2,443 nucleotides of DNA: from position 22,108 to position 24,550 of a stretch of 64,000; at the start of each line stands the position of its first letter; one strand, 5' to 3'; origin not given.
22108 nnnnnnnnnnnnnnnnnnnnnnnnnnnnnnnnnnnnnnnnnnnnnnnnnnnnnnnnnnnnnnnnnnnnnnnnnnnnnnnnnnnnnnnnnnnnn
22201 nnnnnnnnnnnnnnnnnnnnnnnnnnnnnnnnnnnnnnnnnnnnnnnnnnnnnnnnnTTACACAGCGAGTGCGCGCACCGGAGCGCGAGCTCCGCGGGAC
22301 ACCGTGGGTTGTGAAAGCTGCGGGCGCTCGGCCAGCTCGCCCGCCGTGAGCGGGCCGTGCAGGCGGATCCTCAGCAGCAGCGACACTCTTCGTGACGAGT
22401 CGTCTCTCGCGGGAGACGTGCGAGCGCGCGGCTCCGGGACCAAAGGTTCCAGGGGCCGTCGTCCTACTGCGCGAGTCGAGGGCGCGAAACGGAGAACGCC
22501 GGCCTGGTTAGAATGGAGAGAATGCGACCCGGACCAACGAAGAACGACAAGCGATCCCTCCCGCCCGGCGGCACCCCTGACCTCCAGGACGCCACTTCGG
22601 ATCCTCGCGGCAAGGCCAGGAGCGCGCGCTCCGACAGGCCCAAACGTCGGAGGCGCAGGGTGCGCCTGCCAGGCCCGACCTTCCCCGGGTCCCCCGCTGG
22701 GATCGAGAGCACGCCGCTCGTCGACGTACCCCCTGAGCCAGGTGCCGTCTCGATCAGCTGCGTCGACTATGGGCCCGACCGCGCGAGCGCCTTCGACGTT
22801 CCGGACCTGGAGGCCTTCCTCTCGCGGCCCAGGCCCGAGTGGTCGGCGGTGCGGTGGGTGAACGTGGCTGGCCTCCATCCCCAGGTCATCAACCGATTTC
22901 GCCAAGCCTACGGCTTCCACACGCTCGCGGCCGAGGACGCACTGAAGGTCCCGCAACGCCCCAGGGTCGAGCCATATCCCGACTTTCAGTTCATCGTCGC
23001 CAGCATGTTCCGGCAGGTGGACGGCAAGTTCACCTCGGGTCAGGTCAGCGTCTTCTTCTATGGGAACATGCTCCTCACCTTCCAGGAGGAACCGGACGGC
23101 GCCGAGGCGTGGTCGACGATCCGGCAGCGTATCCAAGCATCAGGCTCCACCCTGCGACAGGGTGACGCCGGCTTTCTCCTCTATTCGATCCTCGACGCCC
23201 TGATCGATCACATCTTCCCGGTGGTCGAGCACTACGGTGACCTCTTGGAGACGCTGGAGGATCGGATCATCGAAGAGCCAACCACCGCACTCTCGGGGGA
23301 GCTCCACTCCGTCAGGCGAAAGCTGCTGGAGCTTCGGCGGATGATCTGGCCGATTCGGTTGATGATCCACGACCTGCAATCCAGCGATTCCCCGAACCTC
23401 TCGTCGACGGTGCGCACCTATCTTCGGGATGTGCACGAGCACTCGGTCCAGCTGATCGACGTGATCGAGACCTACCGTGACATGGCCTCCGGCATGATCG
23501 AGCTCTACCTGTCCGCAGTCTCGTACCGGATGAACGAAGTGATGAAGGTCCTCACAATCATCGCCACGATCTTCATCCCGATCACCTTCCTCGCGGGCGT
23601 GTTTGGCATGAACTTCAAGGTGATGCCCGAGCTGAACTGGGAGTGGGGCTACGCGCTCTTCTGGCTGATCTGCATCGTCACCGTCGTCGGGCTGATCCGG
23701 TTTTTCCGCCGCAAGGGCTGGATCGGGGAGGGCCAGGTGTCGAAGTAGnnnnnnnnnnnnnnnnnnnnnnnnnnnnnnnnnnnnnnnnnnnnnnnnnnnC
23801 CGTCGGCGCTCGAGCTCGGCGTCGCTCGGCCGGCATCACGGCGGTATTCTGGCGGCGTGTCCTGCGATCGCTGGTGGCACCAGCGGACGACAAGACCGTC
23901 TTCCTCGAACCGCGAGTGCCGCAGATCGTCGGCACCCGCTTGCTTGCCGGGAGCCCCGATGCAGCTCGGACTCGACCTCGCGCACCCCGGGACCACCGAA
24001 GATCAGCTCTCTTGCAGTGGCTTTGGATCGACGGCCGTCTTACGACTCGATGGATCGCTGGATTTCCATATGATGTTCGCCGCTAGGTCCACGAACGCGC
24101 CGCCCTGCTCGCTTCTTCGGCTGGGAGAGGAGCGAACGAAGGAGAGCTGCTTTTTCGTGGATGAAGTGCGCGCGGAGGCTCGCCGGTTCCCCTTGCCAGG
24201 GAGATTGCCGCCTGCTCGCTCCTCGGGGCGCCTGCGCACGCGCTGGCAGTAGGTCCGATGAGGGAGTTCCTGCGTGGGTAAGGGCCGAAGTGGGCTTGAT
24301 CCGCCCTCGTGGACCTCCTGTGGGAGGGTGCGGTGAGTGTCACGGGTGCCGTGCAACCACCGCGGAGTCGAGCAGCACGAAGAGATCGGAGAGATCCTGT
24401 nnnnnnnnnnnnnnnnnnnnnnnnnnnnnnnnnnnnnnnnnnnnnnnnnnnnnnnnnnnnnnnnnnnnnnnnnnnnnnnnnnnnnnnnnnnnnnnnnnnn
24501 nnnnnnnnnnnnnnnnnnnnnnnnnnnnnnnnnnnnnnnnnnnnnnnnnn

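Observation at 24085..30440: Two about 85%-identical 150-bp non-coding direct repeats bracket the giant-protein / tag / VOC segment (about 6 kb)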

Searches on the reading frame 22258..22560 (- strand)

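Call 45: search_protein_families(library=pfam, proteins=[window:22258-22560:-])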
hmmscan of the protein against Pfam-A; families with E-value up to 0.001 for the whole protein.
window:22258-22560:- (100 aa): 2 families
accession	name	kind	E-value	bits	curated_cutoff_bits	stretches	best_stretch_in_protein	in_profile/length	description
PF01047.28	MarR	-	0.00019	21.7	24.6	1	57-89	4-36/59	MarR family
PF12802.13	MarR_2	-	0.0009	19.8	27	0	59-89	8-39/61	MarR family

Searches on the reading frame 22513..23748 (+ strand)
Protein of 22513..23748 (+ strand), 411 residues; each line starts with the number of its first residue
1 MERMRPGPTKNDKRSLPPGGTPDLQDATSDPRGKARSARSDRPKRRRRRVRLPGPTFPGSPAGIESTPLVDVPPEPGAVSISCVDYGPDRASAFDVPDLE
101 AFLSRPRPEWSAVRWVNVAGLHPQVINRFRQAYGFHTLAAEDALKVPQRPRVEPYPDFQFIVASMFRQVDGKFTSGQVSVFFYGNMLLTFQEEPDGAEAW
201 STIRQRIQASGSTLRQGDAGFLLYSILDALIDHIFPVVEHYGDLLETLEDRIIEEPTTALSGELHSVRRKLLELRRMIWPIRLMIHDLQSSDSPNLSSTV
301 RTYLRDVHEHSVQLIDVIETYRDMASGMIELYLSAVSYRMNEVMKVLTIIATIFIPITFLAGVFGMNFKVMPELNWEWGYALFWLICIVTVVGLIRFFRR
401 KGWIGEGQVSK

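Call 21: search_protein_families(library=pfam, proteins=[window:22513-23748:+])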
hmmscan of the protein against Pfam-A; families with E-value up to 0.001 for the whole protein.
window:22513-23748:+ (411 aa): 1 family
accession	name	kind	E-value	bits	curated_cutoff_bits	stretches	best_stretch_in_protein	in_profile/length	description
PF01544.23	CorA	-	6.5e-66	223.1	27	1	112-400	3-292/292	CorA-like Mg2+ transporter protein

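Call 23: find_homologous_proteins(query=window:22513-23748:+, max_evalue=1e-20)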
Query window:22513-23748:+ (411 aa): 5417 proteins with E <= 1e-20 among 8000 candidates; the best 120 are listed.
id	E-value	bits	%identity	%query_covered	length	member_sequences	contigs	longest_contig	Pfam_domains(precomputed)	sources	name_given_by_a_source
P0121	9.8e-277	935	100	99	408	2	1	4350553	PF01544.24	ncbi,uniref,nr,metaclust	ncbi:Magnesium and cobalt transport protein CorA [Vulgatibacter incomptus]|uniref:Magnesium transpor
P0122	1.5e-249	846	88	100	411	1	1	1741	PF01544.24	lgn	-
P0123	2.7e-248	842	89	100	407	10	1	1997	PF01544.24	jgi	-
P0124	2.2e-243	825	100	88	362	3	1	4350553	PF01544.24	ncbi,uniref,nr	ncbi:magnesium/cobalt transporter CorA [Vulgatibacter incomptus]|uniref:magnesium/cobalt transporter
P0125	5.8e-197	673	80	88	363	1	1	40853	PF01544.24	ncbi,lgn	-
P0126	1.7e-189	648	75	86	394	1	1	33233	PF01544.24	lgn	-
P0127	1.1e-172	593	71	86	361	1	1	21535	PF01544.24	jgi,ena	-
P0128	7.7e-168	577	69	86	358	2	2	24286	PF01544.24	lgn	-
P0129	5.1e-143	495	56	93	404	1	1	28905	PF01544.24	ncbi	-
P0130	4.6e-139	482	52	97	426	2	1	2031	PF01544.24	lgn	-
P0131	2.7e-137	476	57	85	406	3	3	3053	PF01544.24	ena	-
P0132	2.2e-136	473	52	97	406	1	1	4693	PF01544.24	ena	-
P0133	2.8e-136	473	53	93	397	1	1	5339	PF01544.24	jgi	jgi:magnesium transporter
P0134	1.1e-135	471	55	89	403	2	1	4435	PF01544.24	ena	-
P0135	3.1e-131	456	53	95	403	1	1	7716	PF01544.24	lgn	-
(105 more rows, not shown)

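Call 24: find_encoding_contigs(protein=P0125, flank=10000, max_places=4)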
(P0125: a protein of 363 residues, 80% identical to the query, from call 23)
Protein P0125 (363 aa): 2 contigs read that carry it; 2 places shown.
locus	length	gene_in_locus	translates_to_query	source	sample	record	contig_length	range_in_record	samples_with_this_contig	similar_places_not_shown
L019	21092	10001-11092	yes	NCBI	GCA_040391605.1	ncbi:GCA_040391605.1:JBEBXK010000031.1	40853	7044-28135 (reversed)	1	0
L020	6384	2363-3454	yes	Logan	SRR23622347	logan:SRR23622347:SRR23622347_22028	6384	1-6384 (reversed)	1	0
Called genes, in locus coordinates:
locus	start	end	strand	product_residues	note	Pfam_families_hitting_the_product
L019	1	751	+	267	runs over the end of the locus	PF01578:Cytochrom_C_asm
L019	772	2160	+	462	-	PF05201:GlutR_N, PF01488:Shikimate_DH, PF00745:GlutR_dimer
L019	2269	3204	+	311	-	PF01379:Porphobil_deam, PF03900:Porphobil_deamC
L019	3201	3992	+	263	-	PF02602:HEM4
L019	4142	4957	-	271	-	PF00106:adh_short, PF13561:adh_short_C2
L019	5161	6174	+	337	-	PF00676:E1_dh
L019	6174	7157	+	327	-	PF02779:Transket_pyr, PF02780:Transketolase_C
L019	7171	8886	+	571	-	PF00364:Biotin_lipoyl, PF01551:Peptidase_M23 (faint), PF02749:QRPTase_N (faint), PF25997:BSH_YhbJ (weak), PF00364:Biotin_lipoyl, PF25997:BSH_YhbJ (weak), PF02817:E3_binding, PF00198:2-oxoacid_dh, +4 more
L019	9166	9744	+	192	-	-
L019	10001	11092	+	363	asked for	PF01544:CorA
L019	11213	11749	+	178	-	PF04237:YjbR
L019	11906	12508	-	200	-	PF14321:DUF4382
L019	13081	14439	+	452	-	PF00206:Lyase_1, PF10415:FumaraseC_C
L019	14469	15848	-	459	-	PF00072:Response_reg, PF00158:Sigma54_activat, PF14532:Sigma54_activ_2, PF00004:AAA (weak), PF07728:AAA_5 (weak), PF25601:AAA_lid_14, PF02954:HTH_8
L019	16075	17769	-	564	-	PF25323:6TM_PilS, PF00512:HisKA (weak), PF02518:HATPase_c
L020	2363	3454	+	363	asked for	PF01544:CorA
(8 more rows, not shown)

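Call 25: find_encoding_contigs(protein=P0126, flank=10000, max_places=4)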
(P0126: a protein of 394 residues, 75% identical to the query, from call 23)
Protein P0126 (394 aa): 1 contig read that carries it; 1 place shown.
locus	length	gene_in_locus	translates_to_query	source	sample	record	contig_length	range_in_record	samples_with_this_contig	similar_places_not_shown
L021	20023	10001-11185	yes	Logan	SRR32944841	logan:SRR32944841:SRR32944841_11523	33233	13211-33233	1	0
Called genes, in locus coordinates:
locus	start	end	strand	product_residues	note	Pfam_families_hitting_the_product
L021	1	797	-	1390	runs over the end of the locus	-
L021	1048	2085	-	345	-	-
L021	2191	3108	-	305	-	PF00294:PfkB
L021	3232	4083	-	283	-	PF01048:PNP_UDP_1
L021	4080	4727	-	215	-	PF00625:Guanylate_kin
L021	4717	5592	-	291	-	PF03755:YicC-like_N, PF08340:YicC-like_C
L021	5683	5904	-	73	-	-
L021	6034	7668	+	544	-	PF00009:GTP_EFTU, PF01926:MMR_HSR1 (weak), PF22042:EF-G_D2, PF03144:GTP_EFTU_D2, PF14492:EFG_III (weak), PF16658:RF3_C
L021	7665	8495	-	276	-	PF00588:SpoU_methylase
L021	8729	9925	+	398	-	-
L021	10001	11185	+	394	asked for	PF01544:CorA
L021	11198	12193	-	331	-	PF13432:TPR_16 (faint), PF13411:MerR_1, PF13428:TPR_14 (faint), PF14559:TPR_19 (faint), PF13181:TPR_8 (faint), PF07719:TPR_2 (faint), PF13424:TPR_12 (weak), PF13414:TPR_11, +3 more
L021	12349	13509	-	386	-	PF00581:Rhodanese, PF00899:ThiF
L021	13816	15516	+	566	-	PF05157:MshEN, PF00437:T2SSE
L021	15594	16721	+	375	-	PF00437:T2SSE, PF13401:AAA_22 (faint)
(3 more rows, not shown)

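Call 26: find_encoding_contigs(protein=P0123, flank=10000, max_places=6)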
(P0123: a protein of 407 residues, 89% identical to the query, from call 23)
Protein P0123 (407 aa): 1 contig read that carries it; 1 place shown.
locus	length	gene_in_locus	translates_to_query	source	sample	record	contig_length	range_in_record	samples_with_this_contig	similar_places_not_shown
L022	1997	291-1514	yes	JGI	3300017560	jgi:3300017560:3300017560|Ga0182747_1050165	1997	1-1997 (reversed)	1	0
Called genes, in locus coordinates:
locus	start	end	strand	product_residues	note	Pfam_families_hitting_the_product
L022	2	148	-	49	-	?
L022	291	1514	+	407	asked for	PF01544:CorA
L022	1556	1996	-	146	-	?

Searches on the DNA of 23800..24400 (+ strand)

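Call 8: search_rna_families(source=window, start=23800, end=24400, threshold=evalue, max_evalue=10, show_alignments=3)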
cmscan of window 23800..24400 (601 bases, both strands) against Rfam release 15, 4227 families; matches with E-value up to 10: 1.
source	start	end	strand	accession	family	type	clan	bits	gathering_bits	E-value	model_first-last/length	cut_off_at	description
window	24045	24140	+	RF02046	Sphinx_1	Gene; lncRNA;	-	20.8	34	0.17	1-100/100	no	Sphinx_ conserved region 1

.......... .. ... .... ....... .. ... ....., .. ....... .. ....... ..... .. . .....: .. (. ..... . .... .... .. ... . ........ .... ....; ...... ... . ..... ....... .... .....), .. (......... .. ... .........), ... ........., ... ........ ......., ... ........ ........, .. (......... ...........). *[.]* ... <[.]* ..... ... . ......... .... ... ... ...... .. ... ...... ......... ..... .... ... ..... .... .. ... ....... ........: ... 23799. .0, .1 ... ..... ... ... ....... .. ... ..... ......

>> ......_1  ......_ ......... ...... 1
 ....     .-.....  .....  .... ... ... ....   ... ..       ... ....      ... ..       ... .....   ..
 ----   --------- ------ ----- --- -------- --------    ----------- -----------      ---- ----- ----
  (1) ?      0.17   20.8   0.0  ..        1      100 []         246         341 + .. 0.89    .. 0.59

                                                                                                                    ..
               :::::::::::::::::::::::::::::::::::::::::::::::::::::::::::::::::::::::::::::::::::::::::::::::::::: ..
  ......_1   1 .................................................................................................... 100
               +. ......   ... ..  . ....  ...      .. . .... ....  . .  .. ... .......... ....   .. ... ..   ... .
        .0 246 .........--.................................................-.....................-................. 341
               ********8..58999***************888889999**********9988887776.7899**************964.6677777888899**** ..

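Call 47: search_dna_similar(query=window:24099-24248:+, collection=plasmids, mode=distant, max_evalue=0.01, max_rows=10)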
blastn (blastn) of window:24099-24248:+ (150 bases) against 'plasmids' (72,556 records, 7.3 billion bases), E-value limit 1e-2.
No match.

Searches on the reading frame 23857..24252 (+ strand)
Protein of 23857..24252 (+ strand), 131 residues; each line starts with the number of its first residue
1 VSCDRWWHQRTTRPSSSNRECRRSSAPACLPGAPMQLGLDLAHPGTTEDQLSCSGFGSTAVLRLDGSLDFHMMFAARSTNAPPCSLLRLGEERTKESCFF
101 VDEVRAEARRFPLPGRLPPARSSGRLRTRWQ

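Call 45: search_protein_families(library=pfam, proteins=[window:23857-24252:+])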
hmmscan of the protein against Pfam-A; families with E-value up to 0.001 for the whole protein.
window:23857-24252:+ (131 aa): 0 families

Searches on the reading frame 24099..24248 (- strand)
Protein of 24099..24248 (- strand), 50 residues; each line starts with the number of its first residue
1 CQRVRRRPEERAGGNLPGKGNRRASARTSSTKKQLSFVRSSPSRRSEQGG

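Call 67: search_protein_representatives(protein=window:24099-24248:-)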
Query: 50 residues. Proteins with E-value up to 0.001 (for the whole library): 0; up to 1e-10: 0; up to 1e-30: 0. The best 0 are listed.
